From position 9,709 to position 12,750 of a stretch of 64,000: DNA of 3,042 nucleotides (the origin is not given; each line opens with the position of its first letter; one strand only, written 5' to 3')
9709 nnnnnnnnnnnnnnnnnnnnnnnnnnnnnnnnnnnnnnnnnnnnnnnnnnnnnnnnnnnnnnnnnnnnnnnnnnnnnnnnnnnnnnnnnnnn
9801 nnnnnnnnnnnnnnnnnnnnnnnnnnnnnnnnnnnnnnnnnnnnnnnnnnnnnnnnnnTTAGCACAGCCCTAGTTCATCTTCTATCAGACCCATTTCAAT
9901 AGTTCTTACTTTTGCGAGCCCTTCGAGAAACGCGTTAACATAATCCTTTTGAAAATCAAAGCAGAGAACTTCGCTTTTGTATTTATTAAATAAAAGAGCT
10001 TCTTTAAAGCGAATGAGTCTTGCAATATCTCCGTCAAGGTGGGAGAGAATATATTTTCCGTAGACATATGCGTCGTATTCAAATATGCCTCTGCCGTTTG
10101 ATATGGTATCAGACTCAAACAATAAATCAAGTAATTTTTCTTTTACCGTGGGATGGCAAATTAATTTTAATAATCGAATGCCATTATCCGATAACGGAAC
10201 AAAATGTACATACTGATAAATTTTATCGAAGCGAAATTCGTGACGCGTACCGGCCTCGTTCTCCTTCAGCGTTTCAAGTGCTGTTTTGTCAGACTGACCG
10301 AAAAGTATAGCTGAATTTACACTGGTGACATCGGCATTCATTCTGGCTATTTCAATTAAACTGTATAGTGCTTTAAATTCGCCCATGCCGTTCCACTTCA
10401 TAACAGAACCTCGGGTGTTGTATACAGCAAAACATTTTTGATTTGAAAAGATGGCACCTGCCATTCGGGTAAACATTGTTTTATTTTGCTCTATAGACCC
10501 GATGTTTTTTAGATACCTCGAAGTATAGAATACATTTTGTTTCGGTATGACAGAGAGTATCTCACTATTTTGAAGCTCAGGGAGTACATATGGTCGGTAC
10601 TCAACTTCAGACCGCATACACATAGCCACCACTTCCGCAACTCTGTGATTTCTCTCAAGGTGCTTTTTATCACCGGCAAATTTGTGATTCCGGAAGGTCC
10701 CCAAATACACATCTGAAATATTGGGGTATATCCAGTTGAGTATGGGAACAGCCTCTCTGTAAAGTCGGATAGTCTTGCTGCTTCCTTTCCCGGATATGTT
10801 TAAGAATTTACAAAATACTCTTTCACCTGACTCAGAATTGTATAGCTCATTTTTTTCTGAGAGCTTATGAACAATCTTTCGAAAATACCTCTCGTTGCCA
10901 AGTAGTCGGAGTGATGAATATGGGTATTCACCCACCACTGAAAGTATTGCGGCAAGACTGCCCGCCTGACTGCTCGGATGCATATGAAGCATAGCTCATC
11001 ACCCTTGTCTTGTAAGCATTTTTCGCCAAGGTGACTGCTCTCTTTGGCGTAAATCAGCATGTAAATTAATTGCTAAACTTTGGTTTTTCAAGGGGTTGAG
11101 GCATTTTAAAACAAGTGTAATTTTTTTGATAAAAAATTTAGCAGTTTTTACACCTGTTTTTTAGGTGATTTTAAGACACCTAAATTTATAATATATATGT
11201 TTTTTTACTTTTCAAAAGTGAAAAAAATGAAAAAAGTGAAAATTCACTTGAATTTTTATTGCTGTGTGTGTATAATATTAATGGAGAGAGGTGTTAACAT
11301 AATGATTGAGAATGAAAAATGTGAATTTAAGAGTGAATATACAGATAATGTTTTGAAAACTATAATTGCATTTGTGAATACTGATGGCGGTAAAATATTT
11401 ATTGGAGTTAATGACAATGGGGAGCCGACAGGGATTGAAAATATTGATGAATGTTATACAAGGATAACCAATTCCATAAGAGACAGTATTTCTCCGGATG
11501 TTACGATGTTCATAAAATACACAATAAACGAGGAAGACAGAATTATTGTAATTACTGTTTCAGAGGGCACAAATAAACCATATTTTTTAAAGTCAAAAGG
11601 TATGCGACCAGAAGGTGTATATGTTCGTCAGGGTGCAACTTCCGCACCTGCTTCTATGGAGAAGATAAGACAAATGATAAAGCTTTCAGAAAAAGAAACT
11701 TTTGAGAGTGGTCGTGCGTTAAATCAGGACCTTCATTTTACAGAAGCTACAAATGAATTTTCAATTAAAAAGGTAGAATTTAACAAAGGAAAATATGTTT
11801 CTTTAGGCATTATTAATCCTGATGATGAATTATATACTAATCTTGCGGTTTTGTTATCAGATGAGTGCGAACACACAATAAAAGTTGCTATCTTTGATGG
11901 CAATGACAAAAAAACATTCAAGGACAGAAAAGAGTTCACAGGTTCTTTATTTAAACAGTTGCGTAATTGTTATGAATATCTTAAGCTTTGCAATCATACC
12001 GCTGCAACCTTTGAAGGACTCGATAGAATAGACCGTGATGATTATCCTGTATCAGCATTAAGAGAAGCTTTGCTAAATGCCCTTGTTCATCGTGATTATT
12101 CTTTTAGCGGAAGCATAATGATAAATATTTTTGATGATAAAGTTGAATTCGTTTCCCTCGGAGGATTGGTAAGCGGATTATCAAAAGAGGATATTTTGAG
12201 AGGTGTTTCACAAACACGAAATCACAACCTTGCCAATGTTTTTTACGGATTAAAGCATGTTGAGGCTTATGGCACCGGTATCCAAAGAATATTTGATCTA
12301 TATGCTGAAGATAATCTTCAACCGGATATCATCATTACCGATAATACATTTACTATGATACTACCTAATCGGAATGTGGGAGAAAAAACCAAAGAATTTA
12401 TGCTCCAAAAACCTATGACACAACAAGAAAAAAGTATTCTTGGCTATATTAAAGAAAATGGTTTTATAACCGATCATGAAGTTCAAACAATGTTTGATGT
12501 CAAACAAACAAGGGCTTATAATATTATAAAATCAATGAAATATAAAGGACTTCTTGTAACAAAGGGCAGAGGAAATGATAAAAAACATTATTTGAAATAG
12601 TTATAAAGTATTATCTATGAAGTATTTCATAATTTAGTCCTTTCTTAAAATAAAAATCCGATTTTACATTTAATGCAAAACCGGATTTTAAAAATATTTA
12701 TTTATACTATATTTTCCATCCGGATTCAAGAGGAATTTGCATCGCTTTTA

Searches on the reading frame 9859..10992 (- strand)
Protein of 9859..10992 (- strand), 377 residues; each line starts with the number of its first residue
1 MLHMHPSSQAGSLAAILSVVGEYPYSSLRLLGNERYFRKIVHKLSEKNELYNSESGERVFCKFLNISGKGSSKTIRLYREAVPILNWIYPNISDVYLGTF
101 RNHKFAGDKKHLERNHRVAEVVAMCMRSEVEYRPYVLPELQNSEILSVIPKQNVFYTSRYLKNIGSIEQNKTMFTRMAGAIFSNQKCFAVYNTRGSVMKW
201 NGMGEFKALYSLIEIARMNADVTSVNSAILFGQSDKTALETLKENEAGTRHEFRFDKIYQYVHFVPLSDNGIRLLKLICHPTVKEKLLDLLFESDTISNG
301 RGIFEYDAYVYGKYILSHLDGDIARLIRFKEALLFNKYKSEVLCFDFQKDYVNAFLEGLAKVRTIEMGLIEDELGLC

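Call 6: search_protein_families(library=pfam, proteins=[window:9859-10992:-], max_evalue=0.01)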
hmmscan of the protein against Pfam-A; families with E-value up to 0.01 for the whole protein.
window:9859-10992:- (377 aa): 0 families

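Call 25: search_protein_families(library=pfam, proteins=[window:9859-10992:-], max_evalue=0.01)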
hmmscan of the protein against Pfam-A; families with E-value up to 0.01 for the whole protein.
window:9859-10992:- (377 aa): 0 families

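Call 26: search_protein_families(library=ncbifam, proteins=[window:9859-10992:-], max_evalue=0.01)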
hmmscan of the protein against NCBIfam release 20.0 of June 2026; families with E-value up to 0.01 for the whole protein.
window:9859-10992:- (377 aa): 0 families

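Call 47: search_solved_structures(query=window:9859-10992:-, max_evalue=1)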
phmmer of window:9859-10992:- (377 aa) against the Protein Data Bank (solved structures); distinct sequences matched with E-value up to 1: 2.
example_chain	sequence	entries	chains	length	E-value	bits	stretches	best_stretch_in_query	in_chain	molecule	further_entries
2mw4_A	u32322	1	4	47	0.69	12.3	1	63-93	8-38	Transcription factor protein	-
7wbo_A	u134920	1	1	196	0.7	12.3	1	292-331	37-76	Sarcoplasmic calcium-binding protein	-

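Call 48: search_protein_families(library=phrogs, proteins=[window:9859-10992:-], max_evalue=0.01)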
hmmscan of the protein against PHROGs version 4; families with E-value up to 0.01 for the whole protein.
window:9859-10992:- (377 aa): 0 families

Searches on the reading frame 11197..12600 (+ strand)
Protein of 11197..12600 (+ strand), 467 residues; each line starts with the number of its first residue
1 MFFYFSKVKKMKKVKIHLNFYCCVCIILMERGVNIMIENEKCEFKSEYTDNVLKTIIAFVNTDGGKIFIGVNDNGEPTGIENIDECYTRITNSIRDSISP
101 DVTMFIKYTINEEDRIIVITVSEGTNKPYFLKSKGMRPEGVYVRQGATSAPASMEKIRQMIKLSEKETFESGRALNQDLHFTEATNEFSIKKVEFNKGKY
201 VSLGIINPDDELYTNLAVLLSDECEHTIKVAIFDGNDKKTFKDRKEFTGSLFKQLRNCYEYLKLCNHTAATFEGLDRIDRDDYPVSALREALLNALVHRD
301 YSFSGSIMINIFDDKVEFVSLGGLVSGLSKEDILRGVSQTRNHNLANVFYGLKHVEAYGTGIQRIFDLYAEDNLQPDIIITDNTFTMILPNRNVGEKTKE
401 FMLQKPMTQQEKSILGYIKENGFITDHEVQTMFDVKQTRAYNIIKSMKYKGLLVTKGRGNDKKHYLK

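Call 6: search_protein_families(library=pfam, proteins=[window:11197-12600:+], max_evalue=0.01)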
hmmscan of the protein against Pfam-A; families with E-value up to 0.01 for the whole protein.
window:11197-12600:+ (467 aa): 2 families
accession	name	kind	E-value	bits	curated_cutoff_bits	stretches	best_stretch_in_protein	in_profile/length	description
PF04326.19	SLFN_AlbA_2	-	3.4e-24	86.1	25.3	1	38-152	1-117/118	Schlafen, AlbA_2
PF13749.12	HATPase_c_4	-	2.4e-17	63.1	26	1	306-389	3-89/89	Putative ATP-dependent DNA helicase recG C-terminal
